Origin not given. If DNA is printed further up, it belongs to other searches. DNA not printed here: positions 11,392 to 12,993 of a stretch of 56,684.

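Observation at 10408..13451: ECF sigma + anti-sigma/T9SS-cargo hybrid + cognate PorP: candidate secretion-coupled signalling system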

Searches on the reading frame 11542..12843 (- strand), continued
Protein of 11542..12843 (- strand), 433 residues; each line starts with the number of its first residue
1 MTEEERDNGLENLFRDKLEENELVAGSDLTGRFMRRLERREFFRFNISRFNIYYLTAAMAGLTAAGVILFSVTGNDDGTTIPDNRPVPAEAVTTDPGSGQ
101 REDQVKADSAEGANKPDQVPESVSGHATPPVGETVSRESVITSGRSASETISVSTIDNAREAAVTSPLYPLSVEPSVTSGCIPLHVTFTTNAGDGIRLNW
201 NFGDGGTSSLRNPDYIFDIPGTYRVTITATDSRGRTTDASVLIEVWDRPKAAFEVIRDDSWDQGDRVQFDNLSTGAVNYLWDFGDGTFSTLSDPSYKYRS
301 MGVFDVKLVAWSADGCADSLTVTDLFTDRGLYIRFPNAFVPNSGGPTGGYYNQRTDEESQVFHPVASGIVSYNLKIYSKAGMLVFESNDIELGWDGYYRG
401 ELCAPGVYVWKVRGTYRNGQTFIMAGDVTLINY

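Call 36: search_protein_families(library=pfam, proteins=[L064:5844-8912:+, L055:6009-9371:+, L055:9405-10778:+, L065:5818-6180:+, L065:6461-7897:+, L065:7986-8594:+, L054:4582-5697:+], max_evalue=0.001)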
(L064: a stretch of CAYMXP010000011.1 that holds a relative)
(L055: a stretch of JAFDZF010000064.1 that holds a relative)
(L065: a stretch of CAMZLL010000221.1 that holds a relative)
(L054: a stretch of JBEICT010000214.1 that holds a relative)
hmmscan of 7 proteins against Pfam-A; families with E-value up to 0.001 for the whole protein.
L064:5844-8912:+ (1022 aa): 4 families
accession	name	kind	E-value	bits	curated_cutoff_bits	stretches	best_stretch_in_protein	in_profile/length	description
PF18911.6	PKD_4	-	3.3e-18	65.9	27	2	772-832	20-79/85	PKD domain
PF13585.12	CHU_C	-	1.8e-15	57.3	27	1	930-1017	2-83/86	CHU_C Type IX secretion signal domain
PF00801.26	PKD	-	1.3e-10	41.6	23.5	1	773-832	18-76/80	PKD domain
PF13573.12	SprB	-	9.6e-05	22.4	28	1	522-554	4-36/37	SprB repeat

L055:6009-9371:+ (1120 aa): 4 families
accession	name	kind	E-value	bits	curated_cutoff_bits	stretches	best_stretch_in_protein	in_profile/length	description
PF13585.12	CHU_C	-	1.8e-16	60.5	27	1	1031-1106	3-77/86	CHU_C Type IX secretion signal domain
PF18911.6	PKD_4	-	5.2e-12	46.1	27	1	960-1016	23-77/85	PKD domain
PF00801.26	PKD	-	2.4e-11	43.9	23.5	1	960-1016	16-74/80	PKD domain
PF01483.27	P_proprotein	-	1.5e-05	25.4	21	0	321-352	4-35/86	Proprotein convertase P-domain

L055:9405-10778:+ (458 aa): 3 families
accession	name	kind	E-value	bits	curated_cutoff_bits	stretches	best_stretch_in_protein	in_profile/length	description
PF18911.6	PKD_4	-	5.9e-15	55.5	27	1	176-244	11-76/85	PKD domain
PF00801.26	PKD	-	1.4e-09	38.2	23.5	1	181-239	13-68/80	PKD domain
PF01483.27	P_proprotein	-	2e-06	28.2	21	0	332-364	6-38/86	Proprotein convertase P-domain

L065:5818-6180:+ (120 aa): 1 family
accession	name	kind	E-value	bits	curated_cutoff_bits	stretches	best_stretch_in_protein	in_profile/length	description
PF03960.21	ArsC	-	5.4e-16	59.1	24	1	12-116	1-76/79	ArsC family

L065:6461-7897:+ (478 aa): 2 families
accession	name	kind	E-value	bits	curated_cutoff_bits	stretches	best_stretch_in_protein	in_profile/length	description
PF00206.25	Lyase_1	-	1.8e-109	366.4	27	1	25-357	1-312/312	Lyase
PF10415.14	FumaraseC_C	-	1.7e-22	80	32.5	1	423-476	1-54/54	Fumarase C C-terminus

L065:7986-8594:+ (202 aa): 1 family
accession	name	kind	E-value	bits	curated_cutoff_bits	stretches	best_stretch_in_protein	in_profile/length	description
PF18962.6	Por_Secre_tail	-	4.3e-09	37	27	1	136-190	1-63/75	Secretion system C-terminal sorting domain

L054:4582-5697:+ (372 aa): 2 families
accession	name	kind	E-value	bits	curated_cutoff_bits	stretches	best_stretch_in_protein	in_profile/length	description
PF18911.6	PKD_4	-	1.6e-16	60.5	27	1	167-237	9-78/85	PKD domain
PF00801.26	PKD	-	3.5e-13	49.8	23.5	1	167-237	6-75/80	PKD domain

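Call 38: predict_structure(alignment_id=A1)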
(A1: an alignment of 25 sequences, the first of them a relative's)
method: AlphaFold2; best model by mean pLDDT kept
length: 433 residues; sequences in the alignment: 25
mean_pLDDT: 57.2   pTM: 0.40
mean pLDDT of the five models: 57.2, 54.5, 53.0, 52.9, 50.5
residues with pLDDT >= 90: 61; 70-90: 95; 50-70: 75; < 50: 202
segments of 3 or more residues with pLDDT < 50: 1-7, 9-11, 16-54, 71-167, 328-366, 394-404, 431-433
pLDDT, mean of each block of 10 residues (from residue 1): 47 48 37 35 34 51 53 31 32 28 25 26 27 26 27 27 48 94 88 89 90 87 95 91 90 70 71 87 89 86 80 86 59 37 29 31 53 69 63 44 54 71 61 36
secondary structure, 60 per line:
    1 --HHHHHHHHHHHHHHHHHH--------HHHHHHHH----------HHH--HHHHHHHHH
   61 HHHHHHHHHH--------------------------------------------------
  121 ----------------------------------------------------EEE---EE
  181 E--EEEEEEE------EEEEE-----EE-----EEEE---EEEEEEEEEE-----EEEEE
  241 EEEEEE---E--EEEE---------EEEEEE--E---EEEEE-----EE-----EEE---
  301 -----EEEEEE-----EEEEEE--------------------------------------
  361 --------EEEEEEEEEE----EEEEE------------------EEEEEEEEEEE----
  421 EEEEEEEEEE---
elements in order: H3-20 H29-36 H52-70 E173-175 E179-181 E184-190 E197-201 E214-217 E221-230 E236-246 E253-256 E266-271 E278-282 E295-297 E306-311 E317-322 E369-378 E383-387 E406-416 E421-430
